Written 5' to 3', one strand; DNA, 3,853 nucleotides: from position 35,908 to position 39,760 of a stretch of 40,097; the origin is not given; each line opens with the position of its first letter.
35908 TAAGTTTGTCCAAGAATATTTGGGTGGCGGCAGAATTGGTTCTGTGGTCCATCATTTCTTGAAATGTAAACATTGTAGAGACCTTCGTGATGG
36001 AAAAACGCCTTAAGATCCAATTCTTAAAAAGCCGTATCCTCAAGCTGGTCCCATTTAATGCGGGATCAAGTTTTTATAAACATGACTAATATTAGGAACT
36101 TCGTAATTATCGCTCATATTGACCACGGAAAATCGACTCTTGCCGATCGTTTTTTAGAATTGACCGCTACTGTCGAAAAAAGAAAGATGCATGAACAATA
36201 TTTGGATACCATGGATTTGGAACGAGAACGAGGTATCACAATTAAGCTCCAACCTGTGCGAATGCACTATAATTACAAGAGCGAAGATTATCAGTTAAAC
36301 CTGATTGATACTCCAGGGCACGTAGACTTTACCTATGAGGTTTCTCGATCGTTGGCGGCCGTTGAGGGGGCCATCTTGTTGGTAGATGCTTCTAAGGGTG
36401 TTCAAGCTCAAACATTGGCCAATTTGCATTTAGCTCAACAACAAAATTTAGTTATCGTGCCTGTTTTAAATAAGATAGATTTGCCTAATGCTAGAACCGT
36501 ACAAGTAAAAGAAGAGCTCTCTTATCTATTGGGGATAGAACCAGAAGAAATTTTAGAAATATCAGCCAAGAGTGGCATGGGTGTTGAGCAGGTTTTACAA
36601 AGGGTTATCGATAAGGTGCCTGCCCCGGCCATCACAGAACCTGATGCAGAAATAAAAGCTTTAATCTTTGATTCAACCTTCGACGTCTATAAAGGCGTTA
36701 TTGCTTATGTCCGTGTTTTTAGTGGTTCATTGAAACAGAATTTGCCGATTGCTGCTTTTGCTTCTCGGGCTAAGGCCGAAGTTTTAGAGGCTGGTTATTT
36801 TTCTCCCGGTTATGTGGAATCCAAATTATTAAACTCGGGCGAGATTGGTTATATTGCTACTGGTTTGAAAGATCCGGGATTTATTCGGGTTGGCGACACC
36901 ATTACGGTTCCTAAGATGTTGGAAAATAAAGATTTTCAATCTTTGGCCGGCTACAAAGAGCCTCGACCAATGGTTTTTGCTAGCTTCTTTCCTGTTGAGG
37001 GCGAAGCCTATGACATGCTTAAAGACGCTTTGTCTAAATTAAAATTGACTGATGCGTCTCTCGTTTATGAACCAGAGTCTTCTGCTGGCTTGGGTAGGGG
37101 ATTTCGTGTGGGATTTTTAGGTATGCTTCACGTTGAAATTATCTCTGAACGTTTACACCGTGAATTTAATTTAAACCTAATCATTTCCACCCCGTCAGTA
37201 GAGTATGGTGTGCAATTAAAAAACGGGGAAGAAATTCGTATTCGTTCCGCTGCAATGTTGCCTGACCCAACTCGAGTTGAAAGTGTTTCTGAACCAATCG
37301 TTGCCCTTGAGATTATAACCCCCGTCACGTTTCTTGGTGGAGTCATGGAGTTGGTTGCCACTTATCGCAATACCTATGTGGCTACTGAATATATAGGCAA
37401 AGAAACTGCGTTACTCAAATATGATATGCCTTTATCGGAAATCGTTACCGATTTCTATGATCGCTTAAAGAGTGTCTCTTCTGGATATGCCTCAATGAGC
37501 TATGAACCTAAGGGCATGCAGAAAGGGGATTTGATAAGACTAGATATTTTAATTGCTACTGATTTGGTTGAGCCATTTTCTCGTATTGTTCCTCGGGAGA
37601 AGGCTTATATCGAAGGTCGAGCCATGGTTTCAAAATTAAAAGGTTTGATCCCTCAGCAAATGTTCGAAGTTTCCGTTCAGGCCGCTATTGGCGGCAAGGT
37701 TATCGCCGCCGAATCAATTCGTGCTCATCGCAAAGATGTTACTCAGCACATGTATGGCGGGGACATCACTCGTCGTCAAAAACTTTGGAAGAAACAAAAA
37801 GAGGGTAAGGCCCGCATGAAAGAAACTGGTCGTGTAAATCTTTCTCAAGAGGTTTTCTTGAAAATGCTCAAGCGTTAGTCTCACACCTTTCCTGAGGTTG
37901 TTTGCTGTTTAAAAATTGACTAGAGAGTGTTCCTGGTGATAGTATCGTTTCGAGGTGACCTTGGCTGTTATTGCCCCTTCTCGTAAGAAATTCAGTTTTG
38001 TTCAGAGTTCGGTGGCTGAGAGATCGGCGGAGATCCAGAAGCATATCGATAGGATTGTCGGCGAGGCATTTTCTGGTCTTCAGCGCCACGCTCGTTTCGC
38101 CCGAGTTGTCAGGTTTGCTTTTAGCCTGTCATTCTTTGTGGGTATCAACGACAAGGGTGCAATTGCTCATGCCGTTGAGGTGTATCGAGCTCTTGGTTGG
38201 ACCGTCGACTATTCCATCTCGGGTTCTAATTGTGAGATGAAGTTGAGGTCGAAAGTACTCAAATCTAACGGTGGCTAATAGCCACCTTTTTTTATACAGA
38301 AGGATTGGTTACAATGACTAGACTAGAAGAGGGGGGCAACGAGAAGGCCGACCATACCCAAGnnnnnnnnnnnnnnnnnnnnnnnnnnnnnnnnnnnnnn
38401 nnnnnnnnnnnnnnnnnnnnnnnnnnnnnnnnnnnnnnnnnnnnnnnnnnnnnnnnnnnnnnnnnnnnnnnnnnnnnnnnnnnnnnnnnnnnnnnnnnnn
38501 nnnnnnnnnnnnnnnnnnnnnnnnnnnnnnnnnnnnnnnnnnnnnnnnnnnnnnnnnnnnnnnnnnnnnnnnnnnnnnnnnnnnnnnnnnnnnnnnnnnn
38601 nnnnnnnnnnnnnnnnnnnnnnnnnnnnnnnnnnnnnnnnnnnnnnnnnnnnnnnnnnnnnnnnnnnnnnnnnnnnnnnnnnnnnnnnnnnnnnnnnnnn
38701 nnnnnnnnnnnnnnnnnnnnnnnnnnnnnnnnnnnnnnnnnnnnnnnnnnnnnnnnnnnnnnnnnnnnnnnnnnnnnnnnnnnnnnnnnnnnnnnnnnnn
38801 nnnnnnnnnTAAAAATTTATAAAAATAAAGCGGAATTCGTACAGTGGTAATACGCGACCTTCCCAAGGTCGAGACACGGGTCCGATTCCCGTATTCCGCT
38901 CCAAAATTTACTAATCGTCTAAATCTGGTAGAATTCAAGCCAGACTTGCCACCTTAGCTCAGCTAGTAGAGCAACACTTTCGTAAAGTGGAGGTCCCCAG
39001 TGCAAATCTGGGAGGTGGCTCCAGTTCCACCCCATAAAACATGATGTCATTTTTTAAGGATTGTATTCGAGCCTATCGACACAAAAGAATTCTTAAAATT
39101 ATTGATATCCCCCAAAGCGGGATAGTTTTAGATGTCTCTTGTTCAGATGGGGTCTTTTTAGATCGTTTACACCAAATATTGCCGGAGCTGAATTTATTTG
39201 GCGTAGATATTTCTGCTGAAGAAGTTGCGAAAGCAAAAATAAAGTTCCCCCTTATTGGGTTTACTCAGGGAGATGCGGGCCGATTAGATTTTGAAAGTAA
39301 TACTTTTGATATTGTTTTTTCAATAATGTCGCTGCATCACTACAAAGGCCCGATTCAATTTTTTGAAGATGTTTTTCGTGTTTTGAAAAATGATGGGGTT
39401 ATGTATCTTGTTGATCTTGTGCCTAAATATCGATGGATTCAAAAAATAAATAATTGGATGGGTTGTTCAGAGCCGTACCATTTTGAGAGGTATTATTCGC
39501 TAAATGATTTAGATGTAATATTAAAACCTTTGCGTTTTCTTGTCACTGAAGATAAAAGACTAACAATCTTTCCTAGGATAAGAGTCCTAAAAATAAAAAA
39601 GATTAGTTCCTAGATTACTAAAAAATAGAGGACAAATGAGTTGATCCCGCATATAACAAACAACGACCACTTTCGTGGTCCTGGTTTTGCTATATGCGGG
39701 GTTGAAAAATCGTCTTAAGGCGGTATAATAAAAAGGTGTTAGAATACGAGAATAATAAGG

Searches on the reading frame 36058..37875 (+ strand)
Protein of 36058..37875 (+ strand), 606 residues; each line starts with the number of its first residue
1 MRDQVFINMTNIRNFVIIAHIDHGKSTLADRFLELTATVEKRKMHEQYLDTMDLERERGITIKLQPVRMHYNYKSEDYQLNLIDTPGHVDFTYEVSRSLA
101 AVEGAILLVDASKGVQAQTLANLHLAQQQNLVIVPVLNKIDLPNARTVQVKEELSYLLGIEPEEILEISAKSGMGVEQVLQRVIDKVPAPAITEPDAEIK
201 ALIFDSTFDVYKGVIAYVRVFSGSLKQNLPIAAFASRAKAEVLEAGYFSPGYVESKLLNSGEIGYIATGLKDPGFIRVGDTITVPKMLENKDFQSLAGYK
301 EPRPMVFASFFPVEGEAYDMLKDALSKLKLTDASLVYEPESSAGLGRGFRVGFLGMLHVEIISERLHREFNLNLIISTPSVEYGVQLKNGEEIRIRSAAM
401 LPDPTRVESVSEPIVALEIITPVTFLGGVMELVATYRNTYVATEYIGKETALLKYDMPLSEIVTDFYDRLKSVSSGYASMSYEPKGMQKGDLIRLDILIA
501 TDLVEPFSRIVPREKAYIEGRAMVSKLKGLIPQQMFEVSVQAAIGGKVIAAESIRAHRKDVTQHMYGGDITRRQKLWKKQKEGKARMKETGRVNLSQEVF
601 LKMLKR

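Call 11: search_protein_families(library=pfam, proteins=[window:36058-37875:+])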
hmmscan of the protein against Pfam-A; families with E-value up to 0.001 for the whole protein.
window:36058-37875:+ (606 aa): 8 families
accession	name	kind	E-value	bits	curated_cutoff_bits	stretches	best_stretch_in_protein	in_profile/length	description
PF00009.33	GTP_EFTU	-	3.4e-55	187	26.5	1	11-188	2-187/188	Elongation factor Tu GTP binding domain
PF06421.17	LepA_C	-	3.1e-40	137.1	29.7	1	501-605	3-107/107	GTP-binding protein LepA C-terminus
PF00679.30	EFG_C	-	9e-17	61.3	27.9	1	411-490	3-81/89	Elongation factor G C-terminus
PF00071.28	Ras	-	1.2e-08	35.2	21.6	1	55-187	25-160/162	Ras family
PF14492.12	EFG_III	-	0.00011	22.6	27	1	302-376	2-73/75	Elongation Factor G, domain III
PF22042.2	EF-G_D2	-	0.00019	21.9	27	1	199-235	2-38/84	Elongation factor G domain 2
PF01926.29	MMR_HSR1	-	0.00023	21.7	21.9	1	22-139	9-113/113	50S ribosome-binding GTPase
PF03144.31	GTP_EFTU_D2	-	0.00042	21.1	30.3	0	213-283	1-73/73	Elongation factor Tu domain 2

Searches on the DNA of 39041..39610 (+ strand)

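Call 67: search_rna_families(sources=[L001, L002, L003, L004, L082, L083, L084], threshold=gathering)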
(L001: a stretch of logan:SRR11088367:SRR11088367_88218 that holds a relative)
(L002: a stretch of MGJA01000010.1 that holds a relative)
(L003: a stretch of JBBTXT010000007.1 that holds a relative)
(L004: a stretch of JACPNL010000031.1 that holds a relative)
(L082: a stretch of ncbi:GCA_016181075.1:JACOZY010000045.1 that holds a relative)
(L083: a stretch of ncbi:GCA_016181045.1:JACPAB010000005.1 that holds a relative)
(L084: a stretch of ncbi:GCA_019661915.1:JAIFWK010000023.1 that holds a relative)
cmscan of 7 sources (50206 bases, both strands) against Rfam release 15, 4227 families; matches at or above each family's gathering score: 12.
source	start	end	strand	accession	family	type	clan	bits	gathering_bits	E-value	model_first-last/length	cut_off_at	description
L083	1034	1104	+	RF00005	tRNA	Gene; tRNA;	CL00001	70.9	29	1.4e-13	1-71/71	no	tRNA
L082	968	1039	-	RF00005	tRNA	Gene; tRNA;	CL00001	67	29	1.6e-12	1-71/71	no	tRNA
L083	413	483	+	RF00005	tRNA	Gene; tRNA;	CL00001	64.6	29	7.6e-12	1-71/71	no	tRNA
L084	2884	2956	+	RF00005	tRNA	Gene; tRNA;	CL00001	64.4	29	8.5e-12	1-71/71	no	tRNA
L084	1294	1364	+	RF00005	tRNA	Gene; tRNA;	CL00001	62.7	29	2.5e-11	1-71/71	no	tRNA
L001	9650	9721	-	RF00005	tRNA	Gene; tRNA;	CL00001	60.3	29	1.1e-10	1-71/71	no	tRNA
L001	6142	6212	+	RF00005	tRNA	Gene; tRNA;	CL00001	59.1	29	2.4e-10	1-71/71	no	tRNA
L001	2717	2787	+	RF00005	tRNA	Gene; tRNA;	CL00001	58.4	29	3.7e-10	1-71/71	no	tRNA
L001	2835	2907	+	RF00005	tRNA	Gene; tRNA;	CL00001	57.5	29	6.7e-10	1-71/71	no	tRNA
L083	5768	5838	+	RF00005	tRNA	Gene; tRNA;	CL00001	54.4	29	4.7e-09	1-71/71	no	tRNA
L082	891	961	-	RF00005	tRNA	Gene; tRNA;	CL00001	54.2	29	5.6e-09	1-71/71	no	tRNA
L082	5479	5549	+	RF00005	tRNA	Gene; tRNA;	CL00001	53.8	29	7.2e-09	1-71/71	no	tRNA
